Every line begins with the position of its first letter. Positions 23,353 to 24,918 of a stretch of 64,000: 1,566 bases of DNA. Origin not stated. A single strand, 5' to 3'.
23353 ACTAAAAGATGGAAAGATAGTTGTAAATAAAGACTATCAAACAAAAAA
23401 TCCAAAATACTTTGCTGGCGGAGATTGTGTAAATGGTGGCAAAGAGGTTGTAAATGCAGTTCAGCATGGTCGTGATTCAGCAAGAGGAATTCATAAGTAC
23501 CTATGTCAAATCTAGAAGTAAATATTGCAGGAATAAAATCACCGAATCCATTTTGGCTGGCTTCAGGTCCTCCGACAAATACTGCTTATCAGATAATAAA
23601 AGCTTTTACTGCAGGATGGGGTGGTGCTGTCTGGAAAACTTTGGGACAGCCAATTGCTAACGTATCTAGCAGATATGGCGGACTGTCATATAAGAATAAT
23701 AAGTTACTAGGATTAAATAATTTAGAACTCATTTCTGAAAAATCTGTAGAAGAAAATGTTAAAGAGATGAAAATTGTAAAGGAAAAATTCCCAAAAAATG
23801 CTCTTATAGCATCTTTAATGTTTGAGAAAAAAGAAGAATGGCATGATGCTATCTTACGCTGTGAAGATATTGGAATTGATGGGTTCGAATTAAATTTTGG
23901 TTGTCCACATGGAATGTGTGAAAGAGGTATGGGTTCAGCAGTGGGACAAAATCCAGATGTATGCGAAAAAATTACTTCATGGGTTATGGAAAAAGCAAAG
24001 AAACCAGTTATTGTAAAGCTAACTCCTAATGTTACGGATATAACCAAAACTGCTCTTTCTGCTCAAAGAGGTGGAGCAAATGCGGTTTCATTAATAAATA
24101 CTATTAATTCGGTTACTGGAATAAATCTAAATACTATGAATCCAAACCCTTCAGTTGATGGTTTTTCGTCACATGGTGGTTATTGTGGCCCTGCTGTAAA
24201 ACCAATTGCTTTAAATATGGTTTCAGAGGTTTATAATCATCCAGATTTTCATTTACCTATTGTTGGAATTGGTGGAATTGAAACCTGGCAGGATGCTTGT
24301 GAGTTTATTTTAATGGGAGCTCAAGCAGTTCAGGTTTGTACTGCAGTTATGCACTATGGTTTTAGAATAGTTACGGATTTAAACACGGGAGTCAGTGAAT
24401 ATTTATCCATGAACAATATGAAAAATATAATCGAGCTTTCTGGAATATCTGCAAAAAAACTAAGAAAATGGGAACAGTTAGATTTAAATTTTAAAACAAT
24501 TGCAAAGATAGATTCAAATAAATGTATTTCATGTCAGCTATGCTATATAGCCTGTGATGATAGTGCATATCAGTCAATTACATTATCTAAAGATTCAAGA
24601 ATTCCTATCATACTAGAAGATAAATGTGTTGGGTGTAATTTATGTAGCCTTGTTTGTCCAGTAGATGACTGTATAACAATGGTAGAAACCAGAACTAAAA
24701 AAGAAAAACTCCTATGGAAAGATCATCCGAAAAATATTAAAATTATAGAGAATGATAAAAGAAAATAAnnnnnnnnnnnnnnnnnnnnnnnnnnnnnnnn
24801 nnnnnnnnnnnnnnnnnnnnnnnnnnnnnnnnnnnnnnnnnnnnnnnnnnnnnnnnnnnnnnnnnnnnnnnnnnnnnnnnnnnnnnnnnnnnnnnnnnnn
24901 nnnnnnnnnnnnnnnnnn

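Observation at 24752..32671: Envelope glycan or lipid-linked sugar methylation cluster with a geranylgeranyl-reductase-like flavoprotein adjacent to a Dpm1/GtrB-like polyprenyl-phosphate glycosyltransferase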

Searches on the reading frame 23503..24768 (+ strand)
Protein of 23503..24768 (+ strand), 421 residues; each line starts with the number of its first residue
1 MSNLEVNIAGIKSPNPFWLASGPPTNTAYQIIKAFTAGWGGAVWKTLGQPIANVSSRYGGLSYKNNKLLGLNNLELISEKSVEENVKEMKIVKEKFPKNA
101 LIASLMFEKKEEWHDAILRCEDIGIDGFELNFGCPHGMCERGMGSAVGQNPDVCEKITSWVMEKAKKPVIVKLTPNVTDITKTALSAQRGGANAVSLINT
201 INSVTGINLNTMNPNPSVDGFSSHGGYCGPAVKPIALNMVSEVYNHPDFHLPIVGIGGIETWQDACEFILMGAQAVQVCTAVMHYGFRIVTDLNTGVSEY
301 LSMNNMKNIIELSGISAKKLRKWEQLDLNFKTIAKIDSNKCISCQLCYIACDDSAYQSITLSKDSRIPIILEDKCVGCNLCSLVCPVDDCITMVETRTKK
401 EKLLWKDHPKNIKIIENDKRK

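Call 5: search_protein_families(library=pfam, proteins=[window:23503-24768:+], max_evalue=0.01)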
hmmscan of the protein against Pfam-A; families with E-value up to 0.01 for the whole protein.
window:23503-24768:+ (421 aa): 12 families
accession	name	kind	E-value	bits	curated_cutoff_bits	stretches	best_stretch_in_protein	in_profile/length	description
PF01180.27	DHO_dh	-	3.1e-38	132.1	27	1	4-300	2-290/291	Dihydroorotate dehydrogenase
PF14697.11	Fer4_21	-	8.3e-20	71.1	35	1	334-393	1-59/59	4Fe-4S dicluster domain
PF00037.32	Fer4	-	1.7e-09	37.5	21.1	2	369-388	2-21/24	4Fe-4S binding domain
PF01207.24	Dus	-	7.2e-09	35.6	20.4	1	90-182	45-138/311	Dihydrouridine synthase (Dus)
PF12797.12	Fer4_2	-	1.5e-07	31.4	24.5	1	367-387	2-22/22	4Fe-4S binding domain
PF12838.12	Fer4_7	-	4.2e-07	30.8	27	1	340-388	1-51/52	4Fe-4S dicluster domain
PF13237.11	Fer4_10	-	1.7e-05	25.1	25.5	1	368-395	2-22/53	4Fe-4S dicluster domain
PF12837.12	Fer4_6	-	7.6e-05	22.9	25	0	333-353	1-21/24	4Fe-4S binding domain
PF13187.11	Fer4_9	-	9.9e-05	22.7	27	1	340-387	1-49/52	4Fe-4S dicluster domain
PF13534.11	Fer4_17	-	0.00026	21.9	22.2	0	334-352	39-57/61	4Fe-4S dicluster domain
PF12800.12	Fer4_4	-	0.00057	20.5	24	0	373-387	2-16/17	4Fe-4S binding domain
PF17179.9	Fer4_22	-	0.0011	20.2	27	0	374-400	1-27/95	4Fe-4S dicluster domain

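Call 6: search_protein_families(library=ncbifam, proteins=[window:23503-24768:+], max_evalue=0.01)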
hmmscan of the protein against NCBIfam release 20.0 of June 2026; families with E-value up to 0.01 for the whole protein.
window:23503-24768:+ (421 aa): 63 families (the best 25 are shown)
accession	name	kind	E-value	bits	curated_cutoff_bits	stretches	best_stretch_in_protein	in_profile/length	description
NF006183.0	PRK08318.1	equivalog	8.3e-185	614.5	335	1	1-413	1-418/422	NAD-dependent dihydropyrimidine dehydrogenase subunit PreA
TIGR01037.2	pyrD_sub1_fam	subfamily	3.9e-61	206.7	270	1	4-316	1-299/300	dihydroorotate dehydrogenase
NF005574.0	PRK07259.1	equivalog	1.8e-60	204.4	269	1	2-316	3-302/304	dihydroorotate dehydrogenase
NF041011.1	dihydoor_dh_Arch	equivalog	1.9e-38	132.2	330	1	7-317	2-288/289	dihydroorotate dehydrogenase PyrD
NF002702.0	PRK02506.1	equivalog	1e-23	84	301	1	2-314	2-307/313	dihydroorotate oxidase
NF005741.0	PRK07565.1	subfamily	9.9e-21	74.2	303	1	1-318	1-308/335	dihydroorotate dehydrogenase-like protein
NF003652.0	PRK05286.2-5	equivalog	3.4e-19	69.2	267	1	127-308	176-351/353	quinone-dependent dihydroorotate dehydrogenase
NF003651.0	PRK05286.2-4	equivalog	2.1e-18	66.1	448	1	3-317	61-376/377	quinone-dependent dihydroorotate dehydrogenase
NF003645.0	PRK05286.1-2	equivalog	3.8e-18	65.5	366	1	163-319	207-357/359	quinone-dependent dihydroorotate dehydrogenase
NF003650.0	PRK05286.2-3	equivalog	1.3e-16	60.5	477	1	163-317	234-389/393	quinone-dependent dihydroorotate dehydrogenase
NF003648.0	PRK05286.2-1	equivalog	2.1e-15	56.5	433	1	152-317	194-356/360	quinone-dependent dihydroorotate dehydrogenase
TIGR01036.1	pyrD_sub2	equivalog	3.1e-15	55.8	200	1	162-311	206-349/356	dihydroorotate dehydrogenase (quinone)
NF003475.0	PRK05113.1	equivalog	1.4e-14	54.4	203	1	304-419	79-188/190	electron transport complex subunit RsxB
TIGR01944.1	rnfB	subfamily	6.4e-13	48.7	68.7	1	305-418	80-187/190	RnfABCDGE type electron transport complex subunit B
NF005415.0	PRK06991.1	equivalog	5.2e-12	46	281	1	331-399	77-140/284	electron transport complex subunit RsxB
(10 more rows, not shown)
